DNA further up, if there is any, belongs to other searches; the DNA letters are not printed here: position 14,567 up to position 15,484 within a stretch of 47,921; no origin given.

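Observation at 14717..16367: Plasmid-type replicon (Rep_3 plus six iterons plus AT-rich stretch) in a phage with no integrase: a phage-plasmid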

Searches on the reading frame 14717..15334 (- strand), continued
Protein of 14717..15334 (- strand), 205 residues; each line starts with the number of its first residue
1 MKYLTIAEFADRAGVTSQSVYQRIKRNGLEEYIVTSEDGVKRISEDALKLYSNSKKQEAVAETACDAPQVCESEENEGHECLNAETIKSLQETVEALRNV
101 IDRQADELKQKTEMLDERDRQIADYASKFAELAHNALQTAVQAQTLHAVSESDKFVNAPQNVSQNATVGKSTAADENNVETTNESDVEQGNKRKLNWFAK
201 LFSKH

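Call 82: find_related_loci(query=A2, collection=metagenome_contigs, flank=3000)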
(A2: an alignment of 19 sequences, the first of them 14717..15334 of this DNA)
Query A2 (205 aa) in metagenome_contigs; peptide patterns used: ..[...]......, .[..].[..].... (x = any residue, [..] = any of these).
385 stretches matched a pattern; 17 encode a relative of the query (tblastn E <= 1e-3); 16 distinct loci.
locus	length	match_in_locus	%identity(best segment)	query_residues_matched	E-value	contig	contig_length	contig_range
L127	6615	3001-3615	97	1-205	8e-135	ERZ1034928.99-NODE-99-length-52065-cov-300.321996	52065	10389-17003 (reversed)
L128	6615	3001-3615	96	1-205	4e-133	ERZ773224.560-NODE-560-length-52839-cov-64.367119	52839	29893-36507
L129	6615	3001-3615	95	1-205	1e-132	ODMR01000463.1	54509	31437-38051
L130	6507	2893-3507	95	1-205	1e-132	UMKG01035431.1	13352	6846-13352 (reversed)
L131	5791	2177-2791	95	1-205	1e-132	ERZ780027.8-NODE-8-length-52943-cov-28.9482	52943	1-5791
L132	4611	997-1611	95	1-205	1e-132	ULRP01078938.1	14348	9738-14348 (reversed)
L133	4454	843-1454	95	1-205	1e-131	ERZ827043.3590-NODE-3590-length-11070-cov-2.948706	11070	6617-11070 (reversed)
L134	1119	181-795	94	1-205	2e-143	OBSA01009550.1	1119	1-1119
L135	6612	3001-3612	95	1-204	6e-131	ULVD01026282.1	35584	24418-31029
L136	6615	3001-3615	93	1-205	8e-128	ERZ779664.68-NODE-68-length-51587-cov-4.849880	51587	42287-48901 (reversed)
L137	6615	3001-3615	95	1-205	6e-125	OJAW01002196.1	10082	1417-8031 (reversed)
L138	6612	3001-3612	94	1-204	9e-130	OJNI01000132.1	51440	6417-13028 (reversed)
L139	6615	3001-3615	73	1-205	4e-97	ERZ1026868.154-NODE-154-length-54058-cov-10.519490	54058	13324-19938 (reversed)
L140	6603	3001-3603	68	1-205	1e-84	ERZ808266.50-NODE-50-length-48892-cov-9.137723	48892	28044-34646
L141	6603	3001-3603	68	1-205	1e-84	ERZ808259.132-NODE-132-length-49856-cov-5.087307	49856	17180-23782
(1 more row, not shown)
